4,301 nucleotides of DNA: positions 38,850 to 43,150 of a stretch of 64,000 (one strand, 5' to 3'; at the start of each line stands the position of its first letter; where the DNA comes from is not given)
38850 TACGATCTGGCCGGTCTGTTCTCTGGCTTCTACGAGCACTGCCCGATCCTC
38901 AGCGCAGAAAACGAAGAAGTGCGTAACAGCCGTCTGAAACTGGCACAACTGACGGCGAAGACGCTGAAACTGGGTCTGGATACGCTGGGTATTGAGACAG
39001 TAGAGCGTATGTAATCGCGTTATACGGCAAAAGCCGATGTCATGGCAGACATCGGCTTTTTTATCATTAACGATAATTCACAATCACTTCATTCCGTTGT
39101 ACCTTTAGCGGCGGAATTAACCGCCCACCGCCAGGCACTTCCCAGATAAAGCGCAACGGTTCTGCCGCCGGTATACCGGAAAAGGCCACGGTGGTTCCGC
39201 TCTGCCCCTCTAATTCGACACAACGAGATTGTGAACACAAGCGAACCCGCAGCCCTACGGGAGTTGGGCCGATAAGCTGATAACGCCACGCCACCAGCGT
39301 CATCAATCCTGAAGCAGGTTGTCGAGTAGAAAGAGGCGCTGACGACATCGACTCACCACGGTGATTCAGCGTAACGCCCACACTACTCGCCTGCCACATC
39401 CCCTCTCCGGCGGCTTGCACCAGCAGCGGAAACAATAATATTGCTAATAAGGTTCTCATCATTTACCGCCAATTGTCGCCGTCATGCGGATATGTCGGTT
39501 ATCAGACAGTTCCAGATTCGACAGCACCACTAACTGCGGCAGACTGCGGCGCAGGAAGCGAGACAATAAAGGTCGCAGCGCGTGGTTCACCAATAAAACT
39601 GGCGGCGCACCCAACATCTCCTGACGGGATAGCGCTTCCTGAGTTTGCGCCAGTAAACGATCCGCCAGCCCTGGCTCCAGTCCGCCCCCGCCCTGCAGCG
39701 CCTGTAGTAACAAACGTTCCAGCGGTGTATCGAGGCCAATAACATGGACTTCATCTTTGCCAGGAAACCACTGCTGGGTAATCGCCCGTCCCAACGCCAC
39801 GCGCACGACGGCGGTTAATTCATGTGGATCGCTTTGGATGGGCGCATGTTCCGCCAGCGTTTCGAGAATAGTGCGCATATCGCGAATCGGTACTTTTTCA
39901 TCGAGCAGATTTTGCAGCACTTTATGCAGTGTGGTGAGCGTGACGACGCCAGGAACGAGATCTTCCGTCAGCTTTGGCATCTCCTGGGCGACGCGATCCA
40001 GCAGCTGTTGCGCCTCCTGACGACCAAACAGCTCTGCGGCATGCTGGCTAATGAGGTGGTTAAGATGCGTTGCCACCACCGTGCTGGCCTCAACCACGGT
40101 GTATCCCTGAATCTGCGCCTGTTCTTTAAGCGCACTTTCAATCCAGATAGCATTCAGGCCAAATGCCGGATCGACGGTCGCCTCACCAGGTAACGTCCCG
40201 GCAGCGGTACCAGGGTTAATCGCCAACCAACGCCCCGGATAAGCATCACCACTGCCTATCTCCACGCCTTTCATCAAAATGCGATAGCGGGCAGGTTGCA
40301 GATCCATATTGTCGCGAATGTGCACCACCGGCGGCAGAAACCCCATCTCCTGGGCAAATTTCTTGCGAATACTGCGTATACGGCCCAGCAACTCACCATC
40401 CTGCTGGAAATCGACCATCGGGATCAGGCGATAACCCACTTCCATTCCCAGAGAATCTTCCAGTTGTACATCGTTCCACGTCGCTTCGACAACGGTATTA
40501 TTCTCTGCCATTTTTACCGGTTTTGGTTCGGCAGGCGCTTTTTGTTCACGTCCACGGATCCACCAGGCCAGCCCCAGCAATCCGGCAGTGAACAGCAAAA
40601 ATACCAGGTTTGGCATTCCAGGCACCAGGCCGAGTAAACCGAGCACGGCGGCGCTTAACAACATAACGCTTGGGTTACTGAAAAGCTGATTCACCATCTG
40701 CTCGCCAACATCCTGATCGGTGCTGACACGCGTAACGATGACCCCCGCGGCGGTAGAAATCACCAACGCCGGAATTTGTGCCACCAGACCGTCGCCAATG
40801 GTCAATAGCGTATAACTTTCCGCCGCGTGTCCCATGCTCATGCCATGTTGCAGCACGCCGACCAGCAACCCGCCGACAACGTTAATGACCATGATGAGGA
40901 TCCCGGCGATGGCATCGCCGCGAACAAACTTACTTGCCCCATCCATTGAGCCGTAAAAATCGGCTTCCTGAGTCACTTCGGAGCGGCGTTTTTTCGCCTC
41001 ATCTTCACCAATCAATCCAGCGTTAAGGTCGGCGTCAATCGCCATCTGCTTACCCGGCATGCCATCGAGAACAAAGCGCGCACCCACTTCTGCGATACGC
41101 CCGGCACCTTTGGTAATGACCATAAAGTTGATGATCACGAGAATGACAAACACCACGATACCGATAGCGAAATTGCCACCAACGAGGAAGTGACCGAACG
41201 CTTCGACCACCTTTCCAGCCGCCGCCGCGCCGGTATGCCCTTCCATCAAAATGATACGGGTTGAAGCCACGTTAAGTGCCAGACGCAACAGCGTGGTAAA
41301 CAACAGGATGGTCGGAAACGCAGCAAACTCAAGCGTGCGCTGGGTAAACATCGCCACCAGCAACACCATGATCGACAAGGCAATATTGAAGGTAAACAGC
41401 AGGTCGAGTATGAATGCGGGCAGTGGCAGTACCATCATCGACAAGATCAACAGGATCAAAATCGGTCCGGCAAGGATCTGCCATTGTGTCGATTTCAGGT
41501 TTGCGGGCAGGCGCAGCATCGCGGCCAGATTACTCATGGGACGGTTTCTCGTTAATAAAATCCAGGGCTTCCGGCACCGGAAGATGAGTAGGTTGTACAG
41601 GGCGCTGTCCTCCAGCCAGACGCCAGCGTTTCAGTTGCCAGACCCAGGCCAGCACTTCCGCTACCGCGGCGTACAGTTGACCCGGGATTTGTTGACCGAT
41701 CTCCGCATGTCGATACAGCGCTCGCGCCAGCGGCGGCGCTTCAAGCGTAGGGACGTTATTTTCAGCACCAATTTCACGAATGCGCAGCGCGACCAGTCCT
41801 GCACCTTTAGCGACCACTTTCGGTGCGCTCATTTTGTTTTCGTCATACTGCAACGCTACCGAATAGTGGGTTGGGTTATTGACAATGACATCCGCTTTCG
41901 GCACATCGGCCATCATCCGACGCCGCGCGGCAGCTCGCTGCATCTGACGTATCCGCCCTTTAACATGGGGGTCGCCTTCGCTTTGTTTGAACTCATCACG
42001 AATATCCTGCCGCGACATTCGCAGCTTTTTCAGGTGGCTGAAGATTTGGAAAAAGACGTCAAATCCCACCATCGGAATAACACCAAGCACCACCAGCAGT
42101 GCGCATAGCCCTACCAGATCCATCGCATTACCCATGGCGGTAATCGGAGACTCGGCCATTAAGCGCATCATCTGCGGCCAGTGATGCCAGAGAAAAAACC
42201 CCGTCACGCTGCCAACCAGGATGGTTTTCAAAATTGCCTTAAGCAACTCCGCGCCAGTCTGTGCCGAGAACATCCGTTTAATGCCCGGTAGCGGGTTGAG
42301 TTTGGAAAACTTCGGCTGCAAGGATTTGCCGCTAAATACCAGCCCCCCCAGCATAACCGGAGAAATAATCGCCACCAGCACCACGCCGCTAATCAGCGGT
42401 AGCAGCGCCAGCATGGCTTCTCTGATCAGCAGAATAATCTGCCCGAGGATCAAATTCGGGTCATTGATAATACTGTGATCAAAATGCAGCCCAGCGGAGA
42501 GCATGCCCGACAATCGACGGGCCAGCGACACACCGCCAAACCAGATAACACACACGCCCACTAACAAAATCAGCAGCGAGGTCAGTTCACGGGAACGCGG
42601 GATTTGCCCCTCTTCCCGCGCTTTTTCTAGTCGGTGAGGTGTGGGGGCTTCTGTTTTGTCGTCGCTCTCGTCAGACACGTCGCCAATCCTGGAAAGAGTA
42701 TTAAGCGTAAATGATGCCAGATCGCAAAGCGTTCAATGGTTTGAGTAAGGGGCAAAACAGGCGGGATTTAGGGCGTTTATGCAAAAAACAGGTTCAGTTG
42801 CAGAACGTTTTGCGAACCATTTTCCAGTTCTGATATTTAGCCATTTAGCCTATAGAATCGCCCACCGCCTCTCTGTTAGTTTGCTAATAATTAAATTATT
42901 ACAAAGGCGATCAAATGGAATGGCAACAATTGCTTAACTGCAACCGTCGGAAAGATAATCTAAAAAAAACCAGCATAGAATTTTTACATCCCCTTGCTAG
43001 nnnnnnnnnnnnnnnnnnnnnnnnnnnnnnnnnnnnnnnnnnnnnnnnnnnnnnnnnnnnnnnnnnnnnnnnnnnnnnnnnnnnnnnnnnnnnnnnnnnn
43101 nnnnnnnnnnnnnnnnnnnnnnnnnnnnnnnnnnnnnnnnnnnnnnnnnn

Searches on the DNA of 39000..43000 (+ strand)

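Call 44: search_dna_similar(query=window:39000-43000:+, collection=ecoli_genomes, mode=near, max_rows=5)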
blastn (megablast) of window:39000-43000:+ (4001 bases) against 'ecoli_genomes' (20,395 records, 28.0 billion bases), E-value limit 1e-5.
Records with a match: 5392; places in all: 5810; records where one place covers at least 80% of the query: 5383.
Genomes with a match: 5391 of 5426; with a place that covers at least 80% of the query: 5383. Places per genome that has any: lowest 1, median 1, highest 2. On chromosomes: 5807 places; on plasmids: 3.
Best place of each record, by identity: >=99% 24; 95-99% 5366; 60-80% 2.
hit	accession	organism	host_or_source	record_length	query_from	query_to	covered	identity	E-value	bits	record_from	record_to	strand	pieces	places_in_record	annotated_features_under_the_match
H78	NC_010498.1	Escherichia coli SMS-3-5 strain SMS-3-5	-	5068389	1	4001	100%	100.0%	0e+0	7389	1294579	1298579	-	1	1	flhA: flagellar biosynthesis protein FlhA | flhB: flagellar biosynthesis protein FlhB | flhE: flagellar protein FlhE | dgt: dGTP triphosphohydrolase | argS: arginine--tRNA ligase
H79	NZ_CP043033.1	Escherichia coli strain XDL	Homo sapiens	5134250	1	4001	100%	100.0%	0e+0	7389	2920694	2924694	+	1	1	flhA: flagellar biosynthesis protein FlhA | flhB: flagellar biosynthesis protein FlhB | flhE: flagellar protein FlhE | dgt: dGTP triphosphohydrolase | argS: arginine--tRNA ligase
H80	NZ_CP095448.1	Escherichia coli strain LS45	chicken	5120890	1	4001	100%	100.0%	0e+0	7389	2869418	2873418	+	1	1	flhA: flagellar biosynthesis protein FlhA | flhB: flagellar biosynthesis protein FlhB | flhE: flagellar protein FlhE | dgt: dGTP triphosphohydrolase | argS: arginine--tRNA ligase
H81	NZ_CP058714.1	Escherichia coli strain M172-1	Manis javanica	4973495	1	4001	100%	100.0%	0e+0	7389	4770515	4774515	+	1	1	flhA: flagellar biosynthesis protein FlhA | flhB: flagellar biosynthesis protein FlhB | flhE: flagellar protein FlhE | dgt: dGTP triphosphohydrolase | argS: arginine--tRNA ligase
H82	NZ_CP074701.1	Escherichia coli strain 702/18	Homo sapiens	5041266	1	4001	100%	100.0%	0e+0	7389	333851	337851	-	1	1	flhA: flagellar biosynthesis protein FlhA | flhB: flagellar biosynthesis protein FlhB | flhE: flagellar protein FlhE | dgt: dGTP triphosphohydrolase | argS: arginine--tRNA ligase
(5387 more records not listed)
